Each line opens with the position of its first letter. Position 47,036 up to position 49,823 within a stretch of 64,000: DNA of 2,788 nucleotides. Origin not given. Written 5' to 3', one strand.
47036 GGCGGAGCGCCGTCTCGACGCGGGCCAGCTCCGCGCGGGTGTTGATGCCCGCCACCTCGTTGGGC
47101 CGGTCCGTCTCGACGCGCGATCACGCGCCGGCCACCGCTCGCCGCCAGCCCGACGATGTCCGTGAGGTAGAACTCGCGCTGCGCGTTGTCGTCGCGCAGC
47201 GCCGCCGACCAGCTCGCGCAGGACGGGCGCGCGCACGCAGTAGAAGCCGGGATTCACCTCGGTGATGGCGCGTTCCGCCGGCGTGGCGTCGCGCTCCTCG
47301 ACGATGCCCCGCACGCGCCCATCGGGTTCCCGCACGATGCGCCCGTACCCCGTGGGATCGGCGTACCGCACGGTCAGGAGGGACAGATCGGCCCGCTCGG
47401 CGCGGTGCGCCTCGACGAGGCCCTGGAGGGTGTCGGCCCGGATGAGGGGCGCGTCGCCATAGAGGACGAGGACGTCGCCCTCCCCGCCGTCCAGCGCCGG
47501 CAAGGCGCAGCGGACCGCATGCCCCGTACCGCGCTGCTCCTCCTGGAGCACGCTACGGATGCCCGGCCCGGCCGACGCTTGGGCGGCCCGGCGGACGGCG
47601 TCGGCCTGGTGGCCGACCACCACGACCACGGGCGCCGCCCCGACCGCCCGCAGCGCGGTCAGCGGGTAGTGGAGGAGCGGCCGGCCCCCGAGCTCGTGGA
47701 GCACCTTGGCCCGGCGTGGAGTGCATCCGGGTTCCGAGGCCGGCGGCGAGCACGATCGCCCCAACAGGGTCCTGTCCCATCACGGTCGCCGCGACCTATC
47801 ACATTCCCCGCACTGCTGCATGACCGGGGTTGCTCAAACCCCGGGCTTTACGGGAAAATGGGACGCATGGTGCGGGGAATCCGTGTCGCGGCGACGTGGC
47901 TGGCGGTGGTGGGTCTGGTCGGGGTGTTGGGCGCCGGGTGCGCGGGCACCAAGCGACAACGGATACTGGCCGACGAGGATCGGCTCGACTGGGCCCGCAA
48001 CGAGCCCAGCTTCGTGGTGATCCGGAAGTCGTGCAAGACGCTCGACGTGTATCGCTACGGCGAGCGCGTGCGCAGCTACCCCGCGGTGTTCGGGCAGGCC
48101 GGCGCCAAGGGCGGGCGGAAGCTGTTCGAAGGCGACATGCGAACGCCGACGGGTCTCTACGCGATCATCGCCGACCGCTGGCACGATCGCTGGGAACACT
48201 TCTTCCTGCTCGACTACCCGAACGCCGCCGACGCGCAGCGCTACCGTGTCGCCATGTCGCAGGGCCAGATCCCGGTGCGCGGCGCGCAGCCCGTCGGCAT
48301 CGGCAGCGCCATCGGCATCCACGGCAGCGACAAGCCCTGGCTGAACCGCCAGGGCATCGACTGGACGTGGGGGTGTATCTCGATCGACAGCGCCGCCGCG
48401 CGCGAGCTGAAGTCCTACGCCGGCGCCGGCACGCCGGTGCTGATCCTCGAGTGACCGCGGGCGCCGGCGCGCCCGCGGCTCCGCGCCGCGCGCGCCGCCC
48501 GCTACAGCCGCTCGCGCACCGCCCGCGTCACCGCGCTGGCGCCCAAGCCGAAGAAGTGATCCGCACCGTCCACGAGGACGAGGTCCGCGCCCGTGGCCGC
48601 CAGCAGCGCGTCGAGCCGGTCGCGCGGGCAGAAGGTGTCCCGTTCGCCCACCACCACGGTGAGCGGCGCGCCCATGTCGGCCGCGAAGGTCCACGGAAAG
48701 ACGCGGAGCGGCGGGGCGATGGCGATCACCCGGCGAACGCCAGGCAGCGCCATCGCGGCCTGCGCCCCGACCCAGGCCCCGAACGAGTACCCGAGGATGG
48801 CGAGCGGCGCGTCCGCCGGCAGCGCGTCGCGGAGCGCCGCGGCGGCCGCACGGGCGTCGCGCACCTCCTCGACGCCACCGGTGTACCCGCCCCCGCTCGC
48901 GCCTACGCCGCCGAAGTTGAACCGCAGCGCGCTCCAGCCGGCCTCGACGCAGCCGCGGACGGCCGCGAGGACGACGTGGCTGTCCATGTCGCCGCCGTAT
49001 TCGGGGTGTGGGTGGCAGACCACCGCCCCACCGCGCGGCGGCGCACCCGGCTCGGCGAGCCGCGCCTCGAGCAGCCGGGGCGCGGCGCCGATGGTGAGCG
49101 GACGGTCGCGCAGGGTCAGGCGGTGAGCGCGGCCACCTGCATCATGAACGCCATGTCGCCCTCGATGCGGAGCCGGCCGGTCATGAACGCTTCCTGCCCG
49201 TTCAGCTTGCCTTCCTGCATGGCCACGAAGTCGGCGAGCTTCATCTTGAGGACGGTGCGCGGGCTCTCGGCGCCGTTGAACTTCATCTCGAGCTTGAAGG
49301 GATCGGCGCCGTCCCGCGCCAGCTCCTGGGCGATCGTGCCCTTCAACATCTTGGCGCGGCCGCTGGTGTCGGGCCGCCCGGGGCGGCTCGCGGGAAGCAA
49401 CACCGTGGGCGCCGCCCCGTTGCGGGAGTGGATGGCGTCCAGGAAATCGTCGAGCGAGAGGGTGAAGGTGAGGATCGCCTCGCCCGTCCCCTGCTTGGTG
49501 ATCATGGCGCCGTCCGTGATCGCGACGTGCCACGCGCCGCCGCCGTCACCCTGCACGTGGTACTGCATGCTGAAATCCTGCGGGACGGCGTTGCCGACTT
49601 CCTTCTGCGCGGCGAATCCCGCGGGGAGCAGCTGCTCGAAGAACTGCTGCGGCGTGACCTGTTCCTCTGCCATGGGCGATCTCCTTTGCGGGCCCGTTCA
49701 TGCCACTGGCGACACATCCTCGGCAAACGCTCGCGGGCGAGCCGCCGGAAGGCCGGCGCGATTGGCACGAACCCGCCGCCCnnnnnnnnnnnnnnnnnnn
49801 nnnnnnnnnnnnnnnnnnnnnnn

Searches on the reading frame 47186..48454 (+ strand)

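Call 65: search_protein_families(library=pfam, proteins=[window:47186-48454:+], max_evalue=0.001)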
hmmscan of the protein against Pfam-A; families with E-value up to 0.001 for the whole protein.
window:47186-48454:+ (422 aa): 1 family
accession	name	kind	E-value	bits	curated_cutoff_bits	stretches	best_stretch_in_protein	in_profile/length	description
PF03734.19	YkuD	-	4.3e-15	57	23.4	1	277-420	4-146/146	L,D-transpeptidase catalytic domain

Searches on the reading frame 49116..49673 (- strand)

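Call 65: search_protein_families(library=pfam, proteins=[window:49116-49673:-], max_evalue=0.001)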
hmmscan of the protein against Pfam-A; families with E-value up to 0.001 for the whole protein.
window:49116-49673:- (185 aa): 1 family
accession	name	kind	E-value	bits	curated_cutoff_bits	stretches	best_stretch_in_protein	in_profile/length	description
PF02036.22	SCP2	-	1.6e-18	67.3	21.3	1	105-183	14-99/101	SCP-2 sterol transfer family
